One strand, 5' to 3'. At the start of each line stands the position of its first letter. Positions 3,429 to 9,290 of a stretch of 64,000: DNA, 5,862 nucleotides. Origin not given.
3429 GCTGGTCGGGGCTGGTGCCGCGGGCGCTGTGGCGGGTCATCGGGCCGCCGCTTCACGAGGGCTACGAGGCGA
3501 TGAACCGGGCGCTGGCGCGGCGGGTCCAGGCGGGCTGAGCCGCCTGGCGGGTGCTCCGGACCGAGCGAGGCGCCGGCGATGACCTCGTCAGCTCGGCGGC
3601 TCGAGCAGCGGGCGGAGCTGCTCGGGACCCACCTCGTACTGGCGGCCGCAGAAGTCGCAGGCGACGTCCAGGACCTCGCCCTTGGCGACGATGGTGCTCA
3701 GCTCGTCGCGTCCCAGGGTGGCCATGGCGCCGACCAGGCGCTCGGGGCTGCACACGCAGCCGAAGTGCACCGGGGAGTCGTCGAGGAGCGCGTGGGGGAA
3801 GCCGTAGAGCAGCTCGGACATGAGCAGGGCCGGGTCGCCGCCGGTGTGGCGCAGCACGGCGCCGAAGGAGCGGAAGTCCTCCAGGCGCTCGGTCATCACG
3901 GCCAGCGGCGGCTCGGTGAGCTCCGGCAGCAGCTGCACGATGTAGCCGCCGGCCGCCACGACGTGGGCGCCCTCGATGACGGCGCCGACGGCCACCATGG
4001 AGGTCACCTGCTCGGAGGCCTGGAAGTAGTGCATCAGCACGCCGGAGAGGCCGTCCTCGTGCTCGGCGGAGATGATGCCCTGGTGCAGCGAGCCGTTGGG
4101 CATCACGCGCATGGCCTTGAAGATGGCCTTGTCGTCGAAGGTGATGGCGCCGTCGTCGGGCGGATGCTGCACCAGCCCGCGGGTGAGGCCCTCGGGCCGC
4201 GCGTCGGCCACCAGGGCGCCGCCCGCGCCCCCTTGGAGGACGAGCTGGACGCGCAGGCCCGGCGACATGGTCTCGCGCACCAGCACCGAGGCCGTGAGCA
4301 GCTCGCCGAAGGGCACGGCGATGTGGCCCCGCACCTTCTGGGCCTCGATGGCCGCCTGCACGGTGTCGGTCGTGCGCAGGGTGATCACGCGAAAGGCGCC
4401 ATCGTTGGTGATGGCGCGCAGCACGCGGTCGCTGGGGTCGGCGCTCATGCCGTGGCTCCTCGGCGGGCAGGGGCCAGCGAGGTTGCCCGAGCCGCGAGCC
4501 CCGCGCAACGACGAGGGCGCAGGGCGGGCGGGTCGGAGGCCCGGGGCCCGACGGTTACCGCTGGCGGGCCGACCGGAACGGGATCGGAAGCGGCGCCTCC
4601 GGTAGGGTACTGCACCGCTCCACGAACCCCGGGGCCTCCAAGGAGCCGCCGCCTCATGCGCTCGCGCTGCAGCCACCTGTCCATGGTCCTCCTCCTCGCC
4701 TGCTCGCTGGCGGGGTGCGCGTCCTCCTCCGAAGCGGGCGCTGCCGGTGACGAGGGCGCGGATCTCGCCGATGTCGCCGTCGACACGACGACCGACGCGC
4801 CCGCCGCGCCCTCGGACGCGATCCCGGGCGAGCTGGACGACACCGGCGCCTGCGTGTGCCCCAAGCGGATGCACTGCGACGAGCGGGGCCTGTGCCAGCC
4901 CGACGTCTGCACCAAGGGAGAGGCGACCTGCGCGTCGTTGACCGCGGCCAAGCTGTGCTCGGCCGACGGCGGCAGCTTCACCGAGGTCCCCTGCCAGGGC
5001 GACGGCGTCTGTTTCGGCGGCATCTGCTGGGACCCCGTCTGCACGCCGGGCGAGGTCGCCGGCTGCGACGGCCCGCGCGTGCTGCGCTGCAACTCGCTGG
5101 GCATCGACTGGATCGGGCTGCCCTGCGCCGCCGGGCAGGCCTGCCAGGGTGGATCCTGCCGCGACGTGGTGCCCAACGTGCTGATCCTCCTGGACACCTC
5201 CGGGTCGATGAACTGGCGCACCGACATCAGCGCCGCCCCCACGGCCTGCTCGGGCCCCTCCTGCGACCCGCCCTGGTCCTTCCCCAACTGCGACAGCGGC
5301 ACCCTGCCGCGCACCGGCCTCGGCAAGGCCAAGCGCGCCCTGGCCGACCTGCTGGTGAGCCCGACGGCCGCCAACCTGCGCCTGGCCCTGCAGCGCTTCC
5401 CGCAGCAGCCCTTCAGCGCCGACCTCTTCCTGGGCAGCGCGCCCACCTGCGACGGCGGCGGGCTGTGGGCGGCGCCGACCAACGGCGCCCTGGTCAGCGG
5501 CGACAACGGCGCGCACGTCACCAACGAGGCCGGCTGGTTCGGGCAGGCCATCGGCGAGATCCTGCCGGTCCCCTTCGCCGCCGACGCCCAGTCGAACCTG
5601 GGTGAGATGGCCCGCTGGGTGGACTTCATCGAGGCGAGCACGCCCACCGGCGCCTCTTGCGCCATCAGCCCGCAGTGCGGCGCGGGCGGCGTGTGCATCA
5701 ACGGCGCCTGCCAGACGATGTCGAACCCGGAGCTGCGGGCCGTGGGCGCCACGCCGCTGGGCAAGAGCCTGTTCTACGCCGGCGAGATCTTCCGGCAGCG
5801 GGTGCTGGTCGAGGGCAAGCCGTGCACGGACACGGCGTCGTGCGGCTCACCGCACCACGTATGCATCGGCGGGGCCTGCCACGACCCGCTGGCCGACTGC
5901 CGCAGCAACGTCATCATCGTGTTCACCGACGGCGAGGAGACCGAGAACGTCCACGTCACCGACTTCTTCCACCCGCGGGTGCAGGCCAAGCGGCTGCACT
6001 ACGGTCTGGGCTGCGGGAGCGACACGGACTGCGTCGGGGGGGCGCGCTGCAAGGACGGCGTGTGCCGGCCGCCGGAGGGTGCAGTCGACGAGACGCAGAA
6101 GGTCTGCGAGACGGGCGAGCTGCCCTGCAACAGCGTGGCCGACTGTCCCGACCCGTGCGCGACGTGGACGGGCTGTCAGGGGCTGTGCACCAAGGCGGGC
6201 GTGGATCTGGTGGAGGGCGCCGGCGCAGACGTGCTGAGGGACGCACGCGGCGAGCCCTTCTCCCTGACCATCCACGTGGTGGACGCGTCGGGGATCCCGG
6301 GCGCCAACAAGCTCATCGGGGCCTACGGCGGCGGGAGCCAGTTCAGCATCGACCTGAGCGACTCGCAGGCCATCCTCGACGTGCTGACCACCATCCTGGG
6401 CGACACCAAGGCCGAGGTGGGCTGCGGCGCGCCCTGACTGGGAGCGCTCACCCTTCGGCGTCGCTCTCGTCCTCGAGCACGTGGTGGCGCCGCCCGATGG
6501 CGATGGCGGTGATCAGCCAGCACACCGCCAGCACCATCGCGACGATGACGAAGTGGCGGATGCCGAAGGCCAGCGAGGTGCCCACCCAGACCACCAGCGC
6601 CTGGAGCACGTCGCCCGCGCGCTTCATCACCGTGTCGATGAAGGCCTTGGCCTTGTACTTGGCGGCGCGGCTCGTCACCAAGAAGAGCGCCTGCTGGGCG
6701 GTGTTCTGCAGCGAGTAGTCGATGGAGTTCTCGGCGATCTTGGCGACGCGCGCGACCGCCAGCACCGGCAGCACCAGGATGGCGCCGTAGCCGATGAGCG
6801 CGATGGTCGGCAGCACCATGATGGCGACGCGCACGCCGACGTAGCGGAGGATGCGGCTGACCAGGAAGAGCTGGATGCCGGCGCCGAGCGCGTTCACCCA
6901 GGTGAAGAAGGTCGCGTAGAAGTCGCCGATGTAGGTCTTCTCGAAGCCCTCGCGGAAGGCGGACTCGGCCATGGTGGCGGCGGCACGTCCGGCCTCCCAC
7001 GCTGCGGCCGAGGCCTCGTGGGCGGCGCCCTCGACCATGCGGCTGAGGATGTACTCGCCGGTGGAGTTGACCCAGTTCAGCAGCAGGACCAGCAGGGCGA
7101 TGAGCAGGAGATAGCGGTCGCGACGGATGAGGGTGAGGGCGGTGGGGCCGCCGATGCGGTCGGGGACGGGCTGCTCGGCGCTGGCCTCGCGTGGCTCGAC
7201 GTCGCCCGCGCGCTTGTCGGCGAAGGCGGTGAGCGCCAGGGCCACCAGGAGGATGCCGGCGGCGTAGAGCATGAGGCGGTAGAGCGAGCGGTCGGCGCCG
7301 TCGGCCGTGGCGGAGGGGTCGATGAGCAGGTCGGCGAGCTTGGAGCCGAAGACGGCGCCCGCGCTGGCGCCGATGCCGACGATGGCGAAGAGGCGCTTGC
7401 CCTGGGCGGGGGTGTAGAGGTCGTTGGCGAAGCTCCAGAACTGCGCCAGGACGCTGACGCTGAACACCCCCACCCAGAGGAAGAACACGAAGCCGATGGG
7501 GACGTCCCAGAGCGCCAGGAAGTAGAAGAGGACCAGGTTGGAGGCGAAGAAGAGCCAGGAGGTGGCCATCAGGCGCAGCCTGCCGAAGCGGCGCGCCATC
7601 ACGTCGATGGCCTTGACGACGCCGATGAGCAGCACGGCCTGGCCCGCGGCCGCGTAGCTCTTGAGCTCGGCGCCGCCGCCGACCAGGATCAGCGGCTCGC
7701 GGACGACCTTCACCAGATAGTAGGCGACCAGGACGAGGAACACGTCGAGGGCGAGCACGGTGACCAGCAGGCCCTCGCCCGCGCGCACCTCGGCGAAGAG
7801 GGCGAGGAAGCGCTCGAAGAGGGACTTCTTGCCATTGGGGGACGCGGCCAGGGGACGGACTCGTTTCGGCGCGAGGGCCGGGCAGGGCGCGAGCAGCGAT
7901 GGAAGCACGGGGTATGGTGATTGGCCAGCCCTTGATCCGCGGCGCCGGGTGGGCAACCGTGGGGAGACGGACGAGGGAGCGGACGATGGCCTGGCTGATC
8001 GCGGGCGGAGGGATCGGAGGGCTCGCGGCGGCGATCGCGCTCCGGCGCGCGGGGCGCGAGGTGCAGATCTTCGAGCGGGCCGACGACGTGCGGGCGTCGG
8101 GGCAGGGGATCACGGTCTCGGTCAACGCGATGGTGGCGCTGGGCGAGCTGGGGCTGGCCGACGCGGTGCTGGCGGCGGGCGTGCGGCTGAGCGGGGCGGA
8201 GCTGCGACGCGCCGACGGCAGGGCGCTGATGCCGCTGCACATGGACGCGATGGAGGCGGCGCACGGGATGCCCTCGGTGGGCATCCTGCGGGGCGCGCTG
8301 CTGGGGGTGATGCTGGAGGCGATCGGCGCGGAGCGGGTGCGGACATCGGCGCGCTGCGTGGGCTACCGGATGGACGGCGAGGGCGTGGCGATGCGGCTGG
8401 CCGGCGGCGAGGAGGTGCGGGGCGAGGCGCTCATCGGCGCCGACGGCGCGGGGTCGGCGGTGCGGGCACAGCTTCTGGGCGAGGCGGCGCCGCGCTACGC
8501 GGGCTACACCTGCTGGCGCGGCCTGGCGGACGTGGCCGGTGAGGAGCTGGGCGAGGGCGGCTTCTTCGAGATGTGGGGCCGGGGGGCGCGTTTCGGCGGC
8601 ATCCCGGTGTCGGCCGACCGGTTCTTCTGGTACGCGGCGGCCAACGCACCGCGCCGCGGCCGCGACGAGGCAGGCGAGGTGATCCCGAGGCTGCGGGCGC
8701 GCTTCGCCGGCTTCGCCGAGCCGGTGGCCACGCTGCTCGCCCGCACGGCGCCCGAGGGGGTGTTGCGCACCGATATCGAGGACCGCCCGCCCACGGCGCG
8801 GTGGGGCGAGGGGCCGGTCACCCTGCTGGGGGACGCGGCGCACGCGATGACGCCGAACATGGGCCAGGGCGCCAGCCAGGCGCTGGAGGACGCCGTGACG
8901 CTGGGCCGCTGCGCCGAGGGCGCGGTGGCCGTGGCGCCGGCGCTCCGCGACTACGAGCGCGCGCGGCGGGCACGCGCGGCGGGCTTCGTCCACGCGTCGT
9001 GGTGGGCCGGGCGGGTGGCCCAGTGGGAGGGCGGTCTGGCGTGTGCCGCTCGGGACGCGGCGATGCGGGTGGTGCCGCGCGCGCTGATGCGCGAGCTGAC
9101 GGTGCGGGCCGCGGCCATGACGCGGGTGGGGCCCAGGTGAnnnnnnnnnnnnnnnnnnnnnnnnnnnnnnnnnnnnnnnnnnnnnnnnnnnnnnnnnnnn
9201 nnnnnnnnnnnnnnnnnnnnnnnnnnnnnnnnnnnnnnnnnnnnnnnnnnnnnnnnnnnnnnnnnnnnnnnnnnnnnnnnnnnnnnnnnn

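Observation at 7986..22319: Hybrid NRPS-PKS cluster with a module order I cannot match to a characterised pathway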

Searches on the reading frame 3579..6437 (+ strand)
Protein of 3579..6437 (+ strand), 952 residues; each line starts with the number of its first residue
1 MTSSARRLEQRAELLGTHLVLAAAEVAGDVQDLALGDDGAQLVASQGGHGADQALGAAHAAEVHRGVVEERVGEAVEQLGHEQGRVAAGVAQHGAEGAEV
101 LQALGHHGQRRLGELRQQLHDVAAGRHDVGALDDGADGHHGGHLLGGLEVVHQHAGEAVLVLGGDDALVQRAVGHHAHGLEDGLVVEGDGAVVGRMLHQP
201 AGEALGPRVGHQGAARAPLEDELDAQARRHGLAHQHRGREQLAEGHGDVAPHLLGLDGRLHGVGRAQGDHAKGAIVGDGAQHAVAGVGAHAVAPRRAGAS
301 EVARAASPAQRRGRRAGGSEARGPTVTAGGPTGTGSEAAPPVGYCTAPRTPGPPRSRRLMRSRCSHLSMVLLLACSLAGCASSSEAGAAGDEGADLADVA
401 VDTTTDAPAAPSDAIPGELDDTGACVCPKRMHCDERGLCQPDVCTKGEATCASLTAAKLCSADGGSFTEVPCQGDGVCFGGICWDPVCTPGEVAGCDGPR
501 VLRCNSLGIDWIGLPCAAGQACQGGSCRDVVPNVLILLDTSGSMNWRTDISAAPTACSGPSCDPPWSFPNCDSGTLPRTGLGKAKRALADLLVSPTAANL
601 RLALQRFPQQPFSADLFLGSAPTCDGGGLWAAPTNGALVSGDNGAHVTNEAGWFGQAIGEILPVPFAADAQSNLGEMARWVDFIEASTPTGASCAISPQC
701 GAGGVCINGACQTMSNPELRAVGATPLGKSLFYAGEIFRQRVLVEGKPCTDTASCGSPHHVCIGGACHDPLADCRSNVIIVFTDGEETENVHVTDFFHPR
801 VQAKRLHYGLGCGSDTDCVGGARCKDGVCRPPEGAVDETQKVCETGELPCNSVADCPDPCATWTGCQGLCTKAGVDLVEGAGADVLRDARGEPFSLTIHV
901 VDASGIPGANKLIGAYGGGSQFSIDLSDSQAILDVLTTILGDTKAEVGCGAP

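Call 6: search_protein_families(library=pfam, proteins=[window:3579-6437:+], max_evalue=0.001)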
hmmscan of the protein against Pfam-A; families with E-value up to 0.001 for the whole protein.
window:3579-6437:+ (952 aa): 1 family
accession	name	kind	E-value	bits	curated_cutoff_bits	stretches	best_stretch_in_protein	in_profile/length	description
PF01683.23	EB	-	0.0005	20.5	24.3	1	805-843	15-52/52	EB module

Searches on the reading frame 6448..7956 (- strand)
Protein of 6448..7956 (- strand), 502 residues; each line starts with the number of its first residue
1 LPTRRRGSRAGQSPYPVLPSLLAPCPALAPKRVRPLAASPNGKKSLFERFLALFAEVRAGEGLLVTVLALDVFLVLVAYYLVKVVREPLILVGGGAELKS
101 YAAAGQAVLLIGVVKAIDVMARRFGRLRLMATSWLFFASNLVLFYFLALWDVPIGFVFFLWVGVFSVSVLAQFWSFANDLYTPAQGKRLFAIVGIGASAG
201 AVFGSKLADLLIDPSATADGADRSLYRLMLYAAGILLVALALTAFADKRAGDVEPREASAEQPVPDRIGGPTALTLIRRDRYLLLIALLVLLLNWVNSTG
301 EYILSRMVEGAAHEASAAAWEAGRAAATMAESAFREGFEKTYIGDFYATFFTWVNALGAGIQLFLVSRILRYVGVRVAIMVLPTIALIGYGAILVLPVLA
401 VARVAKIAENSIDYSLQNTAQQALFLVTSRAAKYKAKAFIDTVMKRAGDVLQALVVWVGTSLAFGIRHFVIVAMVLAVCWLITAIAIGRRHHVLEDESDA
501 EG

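Call 6: search_protein_families(library=pfam, proteins=[window:6448-7956:-], max_evalue=0.001)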
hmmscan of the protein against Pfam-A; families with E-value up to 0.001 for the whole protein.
window:6448-7956:- (502 aa): 2 families
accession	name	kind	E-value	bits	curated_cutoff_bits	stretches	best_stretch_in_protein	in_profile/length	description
PF03219.20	TLC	-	1.8e-11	44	21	1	160-489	157-489/491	TLC ATP/ADP transporter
PF07690.21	MFS_1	-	2.1e-07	30.7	33.4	1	119-399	54-291/347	Major Facilitator Superfamily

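Call 9: search_protein_families(library=ncbifam, proteins=[window:6448-7956:-], max_evalue=0.001)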
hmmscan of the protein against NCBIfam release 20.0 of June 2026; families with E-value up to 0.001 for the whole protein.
window:6448-7956:- (502 aa): 1 family
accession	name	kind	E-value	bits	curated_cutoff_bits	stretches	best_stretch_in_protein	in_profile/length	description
TIGR00769.1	AAA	superfamily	5.7e-10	38.7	387.2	1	154-488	133-469/472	NTP/NDP exchange transporter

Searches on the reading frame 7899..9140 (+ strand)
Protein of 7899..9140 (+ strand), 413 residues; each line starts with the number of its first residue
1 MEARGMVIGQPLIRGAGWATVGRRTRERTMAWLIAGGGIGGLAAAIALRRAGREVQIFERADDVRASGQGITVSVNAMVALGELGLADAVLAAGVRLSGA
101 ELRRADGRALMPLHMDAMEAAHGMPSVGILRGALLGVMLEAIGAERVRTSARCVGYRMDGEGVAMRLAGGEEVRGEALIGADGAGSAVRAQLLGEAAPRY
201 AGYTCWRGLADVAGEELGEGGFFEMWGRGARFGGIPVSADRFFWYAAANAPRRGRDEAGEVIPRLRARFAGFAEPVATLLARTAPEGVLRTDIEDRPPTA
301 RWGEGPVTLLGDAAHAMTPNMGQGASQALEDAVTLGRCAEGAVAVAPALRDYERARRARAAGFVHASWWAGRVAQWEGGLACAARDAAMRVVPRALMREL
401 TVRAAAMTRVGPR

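Call 4: search_protein_families(library=pfam, proteins=[window:7899-9140:+], max_evalue=0.001)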
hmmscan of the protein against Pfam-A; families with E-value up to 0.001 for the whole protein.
window:7899-9140:+ (413 aa): 3 families
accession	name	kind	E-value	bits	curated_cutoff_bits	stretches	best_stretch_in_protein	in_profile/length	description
PF01494.25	FAD_binding_3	-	4.3e-24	85.8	22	1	33-365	5-347/349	FAD binding domain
PF13450.12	NAD_binding_8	-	9.3e-07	29.5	21.9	1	34-64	1-31/68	NAD(P)-binding Rossmann-like domain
PF00070.33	Pyr_redox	-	0.0005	21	22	0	32-67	2-36/82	Pyridine nucleotide-disulphide oxidoreductase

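Call 9: search_protein_families(library=ncbifam, proteins=[window:7986-9140:+], max_evalue=0.001)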
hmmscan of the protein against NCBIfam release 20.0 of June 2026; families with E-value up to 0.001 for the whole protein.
window:7986-9140:+ (384 aa): 59 families (the best 25 are shown)
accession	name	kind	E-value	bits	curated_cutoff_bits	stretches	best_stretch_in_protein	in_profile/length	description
NF005243.0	PRK06753.1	equivalog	8.1e-79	265.2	365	1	4-370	4-363/374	hypothetical protein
NF033623.1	urate_HpxO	equivalog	1.8e-69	234.5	500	1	4-336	3-337/381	FAD-dependent urate hydroxylase HpxO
NF005313.0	PRK06847.1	subfamily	6.4e-58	196.5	372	1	4-344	8-350/375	hypothetical protein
NF005720.0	PRK07538.1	subfamily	5.5e-49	167.2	400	1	4-337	6-360/418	hypothetical protein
NF006021.0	PRK08163.1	equivalog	4.2e-46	157.7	459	2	3-183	8-192/398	3-hydroxybenzoate 6-monooxygenase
NF005566.0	PRK07236.1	subfamily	2.6e-37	128.7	333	2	4-182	10-179/386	hypothetical protein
NF005062.0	PRK06475.1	equivalog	1.8e-25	89.6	524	1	4-370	7-386/401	FAD-binding protein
TIGR03219.1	salicylate_mono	equivalog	3.2e-25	88.7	446.35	2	5-183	5-190/414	salicylate 1-monooxygenase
NF004829.0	PRK06183.1-3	subfamily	4.4e-18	65.3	390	2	271-369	283-384/520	bifunctional 3-(3-hydroxy-phenyl)propionate/3-hydroxycinnamic acid hydroxylase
NF005452.0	PRK07045.1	equivalog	3.4e-17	62.4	397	2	4-170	9-178/388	putative monooxygenase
TIGR01988.1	Ubi-OHases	subfamily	1.1e-15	57.4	224.65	2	4-163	3-171/387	ubiquinone biosynthesis hydroxylase, UbiH/UbiF/VisC/COQ6 family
NF004832.0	PRK06184.1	subfamily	2.2e-15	56.4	476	1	4-337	10-347/506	hypothetical protein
NF005761.0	PRK07588.1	equivalog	2.5e-14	53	454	1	4-166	4-167/392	FAD-binding domain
NF004523.0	PRK05868.1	equivalog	8.1e-13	47.9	536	1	4-165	5-168/372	FAD-binding protein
NF053548.1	violacein_VioC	equivalog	9.6e-13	48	760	2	278-331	301-355/429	NADP-dependent violacein biosynthesis oxygenase VioC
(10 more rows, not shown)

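Call 64: search_solved_structures(query=window:7986-9137:+, max_evalue=1e-10)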
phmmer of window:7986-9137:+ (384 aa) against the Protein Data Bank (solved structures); distinct sequences matched with E-value up to 1e-10: 32.
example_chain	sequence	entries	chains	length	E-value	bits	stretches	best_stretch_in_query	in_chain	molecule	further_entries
3rp6_A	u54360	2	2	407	7.6e-46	160.1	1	4-332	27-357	flavoprotein monooxygenase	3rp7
3rp8_A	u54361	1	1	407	2.2e-45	158.6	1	4-332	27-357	flavoprotein monooxygenase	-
8rqh_A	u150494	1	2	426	9e-42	146.6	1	5-364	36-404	Tropone 2-monooxygenase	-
8uiq_A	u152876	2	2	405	1.4e-33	119.6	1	5-333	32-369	6-hydroxynicotinate 3-monooxygenase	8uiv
5eow_A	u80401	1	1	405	1.9e-33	119.2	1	5-333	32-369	6-hydroxynicotinate 3-monooxygenase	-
2rgj_A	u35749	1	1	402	9.6e-32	113.6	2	4-182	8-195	Flavin-containing monooxygenase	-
3c96_A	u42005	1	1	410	1e-31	113.6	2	4-182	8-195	Flavin-containing monooxygenase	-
8x38_A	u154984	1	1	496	1.2e-28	103.4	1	4-366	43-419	Decarboxylative Vanillate 1-Hydroxylase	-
8r2t_A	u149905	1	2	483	1.3e-26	96.7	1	4-372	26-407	FAD-binding domain-containing protein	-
8gsm_G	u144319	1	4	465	8.4e-21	77.6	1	5-179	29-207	4-hydroxybenzoate decarboxylase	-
6n04_A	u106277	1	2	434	1e-20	77.4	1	5-332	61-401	AbsH3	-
5evy_X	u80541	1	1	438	1.1e-20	77.2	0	236-347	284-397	Salicylate hydroxylase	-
2vou_A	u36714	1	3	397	3.1e-20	75.8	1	5-182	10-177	2,6-DIHYDROXYPYRIDINE HYDROXYLASE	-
3all_A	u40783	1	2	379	4.6e-20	75.2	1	5-326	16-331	2-methyl-3-hydroxypyridine-5-carboxylic acid oxygenase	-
3alm_A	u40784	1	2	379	4.8e-20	75.1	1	5-326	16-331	2-methyl-3-hydroxypyridine-5-carboxylic acid oxygenase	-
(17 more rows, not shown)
